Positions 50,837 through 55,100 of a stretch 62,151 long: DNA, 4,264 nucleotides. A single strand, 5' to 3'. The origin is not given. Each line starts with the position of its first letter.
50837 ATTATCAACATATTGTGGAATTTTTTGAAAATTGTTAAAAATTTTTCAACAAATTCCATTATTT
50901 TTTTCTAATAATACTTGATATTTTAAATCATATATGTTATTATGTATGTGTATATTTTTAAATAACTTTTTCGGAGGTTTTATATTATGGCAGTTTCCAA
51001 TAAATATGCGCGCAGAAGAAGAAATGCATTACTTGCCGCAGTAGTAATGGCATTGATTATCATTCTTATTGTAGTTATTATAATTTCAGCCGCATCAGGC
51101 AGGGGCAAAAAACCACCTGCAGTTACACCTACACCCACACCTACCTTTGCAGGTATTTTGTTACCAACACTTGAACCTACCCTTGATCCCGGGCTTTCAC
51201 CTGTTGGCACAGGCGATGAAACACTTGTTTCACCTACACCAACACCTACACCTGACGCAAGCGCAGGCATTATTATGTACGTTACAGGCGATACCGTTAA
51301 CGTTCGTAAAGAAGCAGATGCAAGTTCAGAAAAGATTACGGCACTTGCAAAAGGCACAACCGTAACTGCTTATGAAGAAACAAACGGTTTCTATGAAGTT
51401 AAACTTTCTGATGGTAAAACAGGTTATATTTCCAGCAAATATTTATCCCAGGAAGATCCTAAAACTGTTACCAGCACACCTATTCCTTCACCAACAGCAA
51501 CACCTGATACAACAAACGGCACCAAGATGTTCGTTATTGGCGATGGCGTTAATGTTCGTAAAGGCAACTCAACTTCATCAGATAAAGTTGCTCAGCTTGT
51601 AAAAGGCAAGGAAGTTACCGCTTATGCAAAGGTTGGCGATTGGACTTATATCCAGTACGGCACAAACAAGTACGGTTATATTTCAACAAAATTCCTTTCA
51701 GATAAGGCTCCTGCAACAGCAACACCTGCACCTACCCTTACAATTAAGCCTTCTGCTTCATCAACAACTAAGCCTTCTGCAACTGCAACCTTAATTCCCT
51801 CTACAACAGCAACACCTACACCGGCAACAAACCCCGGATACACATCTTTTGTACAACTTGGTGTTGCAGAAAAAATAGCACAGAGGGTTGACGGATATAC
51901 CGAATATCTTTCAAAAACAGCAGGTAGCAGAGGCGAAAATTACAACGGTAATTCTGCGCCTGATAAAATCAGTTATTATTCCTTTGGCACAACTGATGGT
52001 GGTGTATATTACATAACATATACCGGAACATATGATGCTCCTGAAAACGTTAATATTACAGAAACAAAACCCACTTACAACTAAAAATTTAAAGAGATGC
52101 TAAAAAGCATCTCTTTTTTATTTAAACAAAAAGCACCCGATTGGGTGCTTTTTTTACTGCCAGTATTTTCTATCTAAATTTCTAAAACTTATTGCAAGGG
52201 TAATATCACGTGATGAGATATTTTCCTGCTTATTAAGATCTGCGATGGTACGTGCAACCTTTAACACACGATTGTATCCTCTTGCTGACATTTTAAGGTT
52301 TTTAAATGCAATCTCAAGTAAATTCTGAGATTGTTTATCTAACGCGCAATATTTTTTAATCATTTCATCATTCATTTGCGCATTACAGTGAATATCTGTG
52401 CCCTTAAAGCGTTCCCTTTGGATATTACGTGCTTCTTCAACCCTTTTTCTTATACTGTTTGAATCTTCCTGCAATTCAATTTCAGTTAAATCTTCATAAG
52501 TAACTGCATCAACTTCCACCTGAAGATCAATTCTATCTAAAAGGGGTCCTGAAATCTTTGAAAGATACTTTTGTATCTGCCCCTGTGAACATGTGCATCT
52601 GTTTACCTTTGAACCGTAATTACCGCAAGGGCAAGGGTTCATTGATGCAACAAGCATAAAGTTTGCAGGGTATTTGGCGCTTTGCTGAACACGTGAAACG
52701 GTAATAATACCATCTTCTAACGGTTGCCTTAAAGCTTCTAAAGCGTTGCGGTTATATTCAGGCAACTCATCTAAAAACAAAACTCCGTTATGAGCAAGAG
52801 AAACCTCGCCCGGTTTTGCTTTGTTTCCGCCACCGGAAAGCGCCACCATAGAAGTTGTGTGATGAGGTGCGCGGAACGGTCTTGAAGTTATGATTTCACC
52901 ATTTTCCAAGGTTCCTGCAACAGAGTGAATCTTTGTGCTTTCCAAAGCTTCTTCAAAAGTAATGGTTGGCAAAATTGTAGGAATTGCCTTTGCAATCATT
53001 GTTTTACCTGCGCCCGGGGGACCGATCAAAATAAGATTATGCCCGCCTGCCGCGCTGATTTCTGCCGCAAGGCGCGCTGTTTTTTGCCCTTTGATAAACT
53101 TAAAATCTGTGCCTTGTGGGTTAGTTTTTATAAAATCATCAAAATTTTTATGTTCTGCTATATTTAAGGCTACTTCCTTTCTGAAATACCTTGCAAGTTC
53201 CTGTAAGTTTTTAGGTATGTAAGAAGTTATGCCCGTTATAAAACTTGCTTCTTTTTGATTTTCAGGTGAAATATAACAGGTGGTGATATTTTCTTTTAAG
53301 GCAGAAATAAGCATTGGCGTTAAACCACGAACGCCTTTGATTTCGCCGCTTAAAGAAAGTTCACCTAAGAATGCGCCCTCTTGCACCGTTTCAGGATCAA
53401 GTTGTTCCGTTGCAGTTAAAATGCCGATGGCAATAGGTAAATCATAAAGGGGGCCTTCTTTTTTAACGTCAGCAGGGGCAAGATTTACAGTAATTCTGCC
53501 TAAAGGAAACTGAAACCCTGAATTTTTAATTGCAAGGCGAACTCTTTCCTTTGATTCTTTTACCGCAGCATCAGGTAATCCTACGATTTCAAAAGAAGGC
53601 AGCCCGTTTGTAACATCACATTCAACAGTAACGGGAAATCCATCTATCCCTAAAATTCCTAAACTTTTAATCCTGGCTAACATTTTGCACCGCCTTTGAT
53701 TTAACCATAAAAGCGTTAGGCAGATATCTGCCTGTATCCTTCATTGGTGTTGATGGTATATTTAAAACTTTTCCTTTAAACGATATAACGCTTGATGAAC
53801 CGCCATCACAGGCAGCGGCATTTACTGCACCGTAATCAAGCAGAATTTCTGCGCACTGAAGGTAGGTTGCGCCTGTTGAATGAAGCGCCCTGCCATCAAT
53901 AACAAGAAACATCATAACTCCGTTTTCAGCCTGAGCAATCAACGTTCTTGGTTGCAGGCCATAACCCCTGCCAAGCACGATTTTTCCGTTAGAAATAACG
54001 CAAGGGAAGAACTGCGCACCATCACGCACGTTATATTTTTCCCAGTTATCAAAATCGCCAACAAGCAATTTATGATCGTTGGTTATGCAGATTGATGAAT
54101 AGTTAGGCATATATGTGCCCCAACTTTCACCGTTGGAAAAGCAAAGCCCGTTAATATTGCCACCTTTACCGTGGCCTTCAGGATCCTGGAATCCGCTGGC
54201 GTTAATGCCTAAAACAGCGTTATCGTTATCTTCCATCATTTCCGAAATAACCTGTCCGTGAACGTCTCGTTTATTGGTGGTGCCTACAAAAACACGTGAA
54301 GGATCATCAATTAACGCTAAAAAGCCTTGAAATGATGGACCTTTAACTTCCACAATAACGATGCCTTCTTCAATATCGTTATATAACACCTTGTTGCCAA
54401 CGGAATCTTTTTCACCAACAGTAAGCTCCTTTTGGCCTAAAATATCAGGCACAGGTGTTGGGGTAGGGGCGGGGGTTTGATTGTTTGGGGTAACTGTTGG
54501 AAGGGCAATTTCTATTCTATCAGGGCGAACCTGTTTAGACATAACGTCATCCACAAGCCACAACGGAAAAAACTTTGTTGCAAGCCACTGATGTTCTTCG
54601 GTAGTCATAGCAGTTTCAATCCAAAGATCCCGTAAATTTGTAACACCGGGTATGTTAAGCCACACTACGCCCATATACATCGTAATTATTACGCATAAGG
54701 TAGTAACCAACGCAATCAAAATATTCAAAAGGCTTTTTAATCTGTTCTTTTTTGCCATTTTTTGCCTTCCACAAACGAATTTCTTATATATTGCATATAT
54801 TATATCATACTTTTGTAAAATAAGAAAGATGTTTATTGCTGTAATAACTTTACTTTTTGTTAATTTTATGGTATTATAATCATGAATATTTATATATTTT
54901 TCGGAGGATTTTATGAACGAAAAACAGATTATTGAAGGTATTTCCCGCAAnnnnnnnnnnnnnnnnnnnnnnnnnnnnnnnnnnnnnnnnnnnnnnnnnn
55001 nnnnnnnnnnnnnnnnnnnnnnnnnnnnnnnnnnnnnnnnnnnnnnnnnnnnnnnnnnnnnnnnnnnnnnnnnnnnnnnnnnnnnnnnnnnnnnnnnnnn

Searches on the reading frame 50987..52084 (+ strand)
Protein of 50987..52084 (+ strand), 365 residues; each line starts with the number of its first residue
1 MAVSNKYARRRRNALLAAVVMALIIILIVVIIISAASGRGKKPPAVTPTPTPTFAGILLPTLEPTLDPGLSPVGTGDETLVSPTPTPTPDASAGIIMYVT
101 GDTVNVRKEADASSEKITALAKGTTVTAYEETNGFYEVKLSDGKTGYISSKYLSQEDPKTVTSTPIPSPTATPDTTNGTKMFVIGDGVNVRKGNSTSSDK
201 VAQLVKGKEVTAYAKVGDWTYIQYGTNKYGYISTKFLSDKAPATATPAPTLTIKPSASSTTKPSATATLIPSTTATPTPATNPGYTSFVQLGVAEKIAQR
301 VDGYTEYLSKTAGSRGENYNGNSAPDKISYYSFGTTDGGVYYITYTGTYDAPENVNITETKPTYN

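Call 75: search_protein_families(library=pfam, proteins=[window:50987-52084:+], max_evalue=0.001)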
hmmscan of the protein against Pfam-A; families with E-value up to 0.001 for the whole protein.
window:50987-52084:+ (365 aa): 4 families
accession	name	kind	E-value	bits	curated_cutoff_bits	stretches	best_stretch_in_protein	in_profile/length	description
PF08239.17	SH3_3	-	9.3e-29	99.8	27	2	102-154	1-54/54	Bacterial SH3 domain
PF18348.7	SH3_16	-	5.6e-10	39.3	25.8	1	106-151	1-47/49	Bacterial dipeptidyl-peptidase Sh3 domain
PF07653.23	SH3_2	-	4.3e-06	26.7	21.8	1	101-154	6-53/55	Variant SH3 domain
PF06347.19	SH3_4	-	1.5e-05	25.1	24.1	0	102-154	3-55/56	Bacterial SH3 domain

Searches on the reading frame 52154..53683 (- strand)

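Call 39: search_protein_families(library=pfam, proteins=[window:52154-53683:-], max_evalue=0.0001)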
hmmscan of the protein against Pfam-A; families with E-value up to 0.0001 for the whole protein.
window:52154-53683:- (509 aa): 6 families
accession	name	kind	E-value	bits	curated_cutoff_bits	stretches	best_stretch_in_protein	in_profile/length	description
PF01078.27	Mg_chelatase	-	1e-94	316.2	20.3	1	193-398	1-206/207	Magnesium chelatase, subunit ChlI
PF13541.12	ChlI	-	2.2e-45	153.9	27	1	20-142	1-121/121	Subunit ChlI of Mg-chelatase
PF13335.12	Mg_chelatase_C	-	2.4e-32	111.8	26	1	406-501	2-94/94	Magnesium chelatase, subunit ChlI C-terminal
PF07728.20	AAA_5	-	3.1e-10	40.6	22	1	216-352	1-125/139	AAA domain (dynein-related subfamily)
PF00493.29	MCM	-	1.7e-07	31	23.3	0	290-388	113-201/224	MCM P-loop domain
PF00158.32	Sigma54_activat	-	9.2e-07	29.1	20.2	1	210-349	18-142/168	Sigma-54 interaction domain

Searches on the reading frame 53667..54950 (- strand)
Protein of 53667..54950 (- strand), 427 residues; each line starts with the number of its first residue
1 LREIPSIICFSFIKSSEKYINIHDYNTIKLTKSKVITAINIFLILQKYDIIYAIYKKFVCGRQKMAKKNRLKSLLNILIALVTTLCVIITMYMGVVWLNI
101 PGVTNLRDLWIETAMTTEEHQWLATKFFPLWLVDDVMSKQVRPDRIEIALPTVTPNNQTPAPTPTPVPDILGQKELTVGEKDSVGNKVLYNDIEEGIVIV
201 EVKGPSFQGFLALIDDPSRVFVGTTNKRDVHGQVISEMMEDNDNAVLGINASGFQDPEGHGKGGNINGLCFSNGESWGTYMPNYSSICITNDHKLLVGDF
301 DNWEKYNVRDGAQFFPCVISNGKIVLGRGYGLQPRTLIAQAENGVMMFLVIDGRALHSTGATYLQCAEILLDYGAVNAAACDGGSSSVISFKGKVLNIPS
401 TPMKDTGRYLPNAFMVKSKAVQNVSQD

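Call 39: search_protein_families(library=pfam, proteins=[window:53667-54950:-], max_evalue=0.0001)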
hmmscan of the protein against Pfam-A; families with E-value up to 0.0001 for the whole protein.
window:53667-54950:- (427 aa): 1 family
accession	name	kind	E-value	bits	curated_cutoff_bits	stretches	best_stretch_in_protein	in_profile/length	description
PF09992.14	NAGPA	-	3.1e-25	89.8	25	1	244-416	2-168/169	Phosphodiester glycosidase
